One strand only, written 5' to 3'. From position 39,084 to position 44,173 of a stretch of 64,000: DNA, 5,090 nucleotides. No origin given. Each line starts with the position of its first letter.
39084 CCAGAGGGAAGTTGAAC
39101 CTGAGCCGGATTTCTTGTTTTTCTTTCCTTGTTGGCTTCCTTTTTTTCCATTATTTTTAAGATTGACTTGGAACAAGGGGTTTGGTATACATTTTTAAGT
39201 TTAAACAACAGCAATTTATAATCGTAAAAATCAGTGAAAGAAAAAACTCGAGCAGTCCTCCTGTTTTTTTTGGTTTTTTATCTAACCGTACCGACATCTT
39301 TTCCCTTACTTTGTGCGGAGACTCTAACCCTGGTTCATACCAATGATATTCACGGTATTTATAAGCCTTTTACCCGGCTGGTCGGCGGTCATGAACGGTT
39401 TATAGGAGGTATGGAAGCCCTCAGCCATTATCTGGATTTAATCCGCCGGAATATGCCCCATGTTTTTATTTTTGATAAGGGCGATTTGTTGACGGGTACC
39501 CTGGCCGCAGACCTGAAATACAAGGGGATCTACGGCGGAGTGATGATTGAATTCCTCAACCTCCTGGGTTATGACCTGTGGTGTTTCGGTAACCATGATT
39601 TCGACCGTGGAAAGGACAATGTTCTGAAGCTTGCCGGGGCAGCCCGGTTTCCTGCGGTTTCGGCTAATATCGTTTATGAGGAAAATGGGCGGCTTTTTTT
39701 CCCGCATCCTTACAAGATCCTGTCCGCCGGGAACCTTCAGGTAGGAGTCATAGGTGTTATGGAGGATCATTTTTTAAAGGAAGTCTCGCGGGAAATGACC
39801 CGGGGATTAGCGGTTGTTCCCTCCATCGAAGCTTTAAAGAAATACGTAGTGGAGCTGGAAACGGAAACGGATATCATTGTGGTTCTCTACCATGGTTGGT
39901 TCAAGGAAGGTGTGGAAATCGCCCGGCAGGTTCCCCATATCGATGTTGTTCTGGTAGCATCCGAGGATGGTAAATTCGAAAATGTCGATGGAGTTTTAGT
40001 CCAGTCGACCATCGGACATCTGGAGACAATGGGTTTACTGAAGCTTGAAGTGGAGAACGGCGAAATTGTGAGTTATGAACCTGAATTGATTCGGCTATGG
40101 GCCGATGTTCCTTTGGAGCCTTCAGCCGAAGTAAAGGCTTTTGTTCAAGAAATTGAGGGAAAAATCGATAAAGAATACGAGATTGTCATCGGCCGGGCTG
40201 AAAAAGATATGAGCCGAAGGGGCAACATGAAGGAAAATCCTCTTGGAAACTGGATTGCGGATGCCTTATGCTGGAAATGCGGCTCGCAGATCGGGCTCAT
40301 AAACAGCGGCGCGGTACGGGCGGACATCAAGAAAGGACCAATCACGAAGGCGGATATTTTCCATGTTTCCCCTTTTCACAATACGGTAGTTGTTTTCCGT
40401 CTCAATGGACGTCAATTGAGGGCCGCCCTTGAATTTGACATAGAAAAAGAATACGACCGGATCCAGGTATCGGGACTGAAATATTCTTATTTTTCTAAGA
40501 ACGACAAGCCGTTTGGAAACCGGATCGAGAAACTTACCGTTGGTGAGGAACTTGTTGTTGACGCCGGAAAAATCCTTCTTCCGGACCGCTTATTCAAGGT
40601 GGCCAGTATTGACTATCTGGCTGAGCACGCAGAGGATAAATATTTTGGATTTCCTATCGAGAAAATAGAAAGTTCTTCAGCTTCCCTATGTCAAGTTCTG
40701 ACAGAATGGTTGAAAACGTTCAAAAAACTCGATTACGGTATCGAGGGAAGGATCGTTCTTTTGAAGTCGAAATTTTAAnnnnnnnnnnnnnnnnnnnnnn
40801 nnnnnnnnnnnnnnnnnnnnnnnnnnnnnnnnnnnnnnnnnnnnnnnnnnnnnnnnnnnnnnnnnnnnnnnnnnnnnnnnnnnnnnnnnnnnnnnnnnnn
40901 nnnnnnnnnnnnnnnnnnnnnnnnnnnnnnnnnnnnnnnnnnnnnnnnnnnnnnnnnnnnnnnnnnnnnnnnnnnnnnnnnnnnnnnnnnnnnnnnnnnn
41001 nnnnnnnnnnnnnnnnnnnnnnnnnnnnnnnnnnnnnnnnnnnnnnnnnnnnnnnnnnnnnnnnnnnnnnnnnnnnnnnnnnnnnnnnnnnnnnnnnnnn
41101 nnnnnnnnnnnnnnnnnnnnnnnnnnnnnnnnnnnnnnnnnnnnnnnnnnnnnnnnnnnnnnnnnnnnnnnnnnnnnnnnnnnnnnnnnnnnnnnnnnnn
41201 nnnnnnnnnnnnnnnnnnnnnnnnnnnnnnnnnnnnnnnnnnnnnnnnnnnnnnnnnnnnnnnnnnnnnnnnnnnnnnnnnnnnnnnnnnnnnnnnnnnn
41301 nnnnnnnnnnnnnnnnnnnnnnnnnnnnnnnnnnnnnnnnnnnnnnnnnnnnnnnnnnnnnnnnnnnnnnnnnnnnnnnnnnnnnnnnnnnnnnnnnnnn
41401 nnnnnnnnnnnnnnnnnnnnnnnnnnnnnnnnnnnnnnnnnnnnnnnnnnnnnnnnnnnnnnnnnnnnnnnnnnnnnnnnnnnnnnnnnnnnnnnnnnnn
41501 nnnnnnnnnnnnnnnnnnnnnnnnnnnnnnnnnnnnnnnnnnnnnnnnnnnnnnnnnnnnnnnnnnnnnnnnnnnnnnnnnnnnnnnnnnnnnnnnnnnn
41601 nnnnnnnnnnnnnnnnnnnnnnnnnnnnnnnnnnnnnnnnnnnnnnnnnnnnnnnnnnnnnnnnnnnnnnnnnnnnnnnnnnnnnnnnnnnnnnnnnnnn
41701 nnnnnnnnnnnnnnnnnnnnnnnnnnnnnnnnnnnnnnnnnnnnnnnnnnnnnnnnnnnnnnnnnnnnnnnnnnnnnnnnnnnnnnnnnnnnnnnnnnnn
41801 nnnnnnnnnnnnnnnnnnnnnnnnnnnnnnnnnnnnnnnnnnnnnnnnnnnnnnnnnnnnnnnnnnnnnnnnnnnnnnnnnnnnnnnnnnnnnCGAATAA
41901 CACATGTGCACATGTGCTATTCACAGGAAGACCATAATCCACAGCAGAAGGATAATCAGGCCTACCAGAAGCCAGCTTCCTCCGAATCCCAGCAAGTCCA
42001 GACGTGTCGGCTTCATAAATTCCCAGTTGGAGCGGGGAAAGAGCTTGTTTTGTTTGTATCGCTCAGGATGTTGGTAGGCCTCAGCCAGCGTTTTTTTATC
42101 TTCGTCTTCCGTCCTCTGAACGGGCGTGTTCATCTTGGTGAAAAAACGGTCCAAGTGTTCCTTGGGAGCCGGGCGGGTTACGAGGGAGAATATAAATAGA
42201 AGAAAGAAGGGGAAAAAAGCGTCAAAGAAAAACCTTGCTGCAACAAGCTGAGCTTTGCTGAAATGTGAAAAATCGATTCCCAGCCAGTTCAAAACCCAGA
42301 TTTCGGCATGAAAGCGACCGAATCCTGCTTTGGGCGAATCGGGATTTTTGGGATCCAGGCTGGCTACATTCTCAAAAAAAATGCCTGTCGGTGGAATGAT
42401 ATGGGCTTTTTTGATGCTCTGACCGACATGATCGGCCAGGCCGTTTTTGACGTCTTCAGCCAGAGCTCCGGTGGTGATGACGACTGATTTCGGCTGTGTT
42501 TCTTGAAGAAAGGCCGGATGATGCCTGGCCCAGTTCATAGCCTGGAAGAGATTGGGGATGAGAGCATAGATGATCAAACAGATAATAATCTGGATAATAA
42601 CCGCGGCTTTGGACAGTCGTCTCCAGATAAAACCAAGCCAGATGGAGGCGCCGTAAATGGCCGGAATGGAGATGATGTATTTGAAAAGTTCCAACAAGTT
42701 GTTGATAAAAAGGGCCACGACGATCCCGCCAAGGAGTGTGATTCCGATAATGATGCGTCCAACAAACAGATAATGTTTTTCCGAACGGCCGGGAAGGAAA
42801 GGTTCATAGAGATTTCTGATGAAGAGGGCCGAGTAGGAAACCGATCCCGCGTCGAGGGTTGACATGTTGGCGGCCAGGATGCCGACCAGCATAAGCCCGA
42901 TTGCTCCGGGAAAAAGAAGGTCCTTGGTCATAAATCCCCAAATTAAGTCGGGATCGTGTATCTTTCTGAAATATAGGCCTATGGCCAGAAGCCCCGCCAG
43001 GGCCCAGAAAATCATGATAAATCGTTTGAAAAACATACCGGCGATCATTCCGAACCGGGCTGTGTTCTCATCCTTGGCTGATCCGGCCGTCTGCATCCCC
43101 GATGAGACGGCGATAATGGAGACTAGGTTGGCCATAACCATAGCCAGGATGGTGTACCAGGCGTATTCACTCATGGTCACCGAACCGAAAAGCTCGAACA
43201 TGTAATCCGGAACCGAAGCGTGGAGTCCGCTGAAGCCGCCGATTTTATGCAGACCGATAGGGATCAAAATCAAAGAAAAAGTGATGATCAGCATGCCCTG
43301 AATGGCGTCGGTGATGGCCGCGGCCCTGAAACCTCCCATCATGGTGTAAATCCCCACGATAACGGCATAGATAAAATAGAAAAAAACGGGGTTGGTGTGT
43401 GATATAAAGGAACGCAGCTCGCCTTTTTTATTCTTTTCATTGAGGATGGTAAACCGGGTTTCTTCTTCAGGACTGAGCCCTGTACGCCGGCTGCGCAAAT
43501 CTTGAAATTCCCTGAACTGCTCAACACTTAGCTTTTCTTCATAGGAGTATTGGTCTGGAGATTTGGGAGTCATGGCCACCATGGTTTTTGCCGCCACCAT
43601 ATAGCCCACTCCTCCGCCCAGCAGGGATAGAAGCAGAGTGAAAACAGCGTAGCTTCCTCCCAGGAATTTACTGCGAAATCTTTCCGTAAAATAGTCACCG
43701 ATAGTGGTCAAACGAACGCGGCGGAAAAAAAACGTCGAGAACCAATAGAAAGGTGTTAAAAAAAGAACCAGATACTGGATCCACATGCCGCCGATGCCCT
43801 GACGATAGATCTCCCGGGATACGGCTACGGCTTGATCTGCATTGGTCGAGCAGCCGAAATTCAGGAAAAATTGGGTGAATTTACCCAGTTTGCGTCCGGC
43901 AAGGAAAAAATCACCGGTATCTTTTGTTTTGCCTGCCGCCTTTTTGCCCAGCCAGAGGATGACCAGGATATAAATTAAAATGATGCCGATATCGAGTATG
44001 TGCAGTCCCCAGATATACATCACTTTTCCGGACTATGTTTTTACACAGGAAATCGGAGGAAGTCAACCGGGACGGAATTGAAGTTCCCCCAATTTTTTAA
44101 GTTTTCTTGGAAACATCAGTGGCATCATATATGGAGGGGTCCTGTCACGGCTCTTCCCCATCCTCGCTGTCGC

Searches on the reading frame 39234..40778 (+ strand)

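Call 75: search_protein_families(library=pfam, proteins=[window:39234-40778:+], max_evalue=0.00001)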
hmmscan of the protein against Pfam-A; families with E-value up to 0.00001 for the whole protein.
window:39234-40778:+ (514 aa): 3 families
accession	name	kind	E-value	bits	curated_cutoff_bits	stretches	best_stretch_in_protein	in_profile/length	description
PF02872.23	5_nucleotid_C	-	7.7e-33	114.3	23.6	1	318-467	1-151/158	5'-nucleotidase, C-terminal domain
PF00149.33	Metallophos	-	1.3e-06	29.5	21.5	1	32-162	2-104/191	Calcineurin-like phosphoesterase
PF21953.1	NadN_nucleosid_C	-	2.7e-06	28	27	1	352-388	38-74/199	NAD nucleotidase, C-terminal domain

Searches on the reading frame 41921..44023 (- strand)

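Call 74: search_protein_families(library=pfam, proteins=[window:41921-44023:-], max_evalue=0.00001)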
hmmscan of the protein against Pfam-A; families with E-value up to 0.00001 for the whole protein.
window:41921-44023:- (700 aa): 1 family
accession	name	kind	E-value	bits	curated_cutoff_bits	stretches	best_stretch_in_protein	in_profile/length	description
PF00474.23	SSF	-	2.2e-19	70.1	22.8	1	217-470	125-394/406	Sodium:solute symporter family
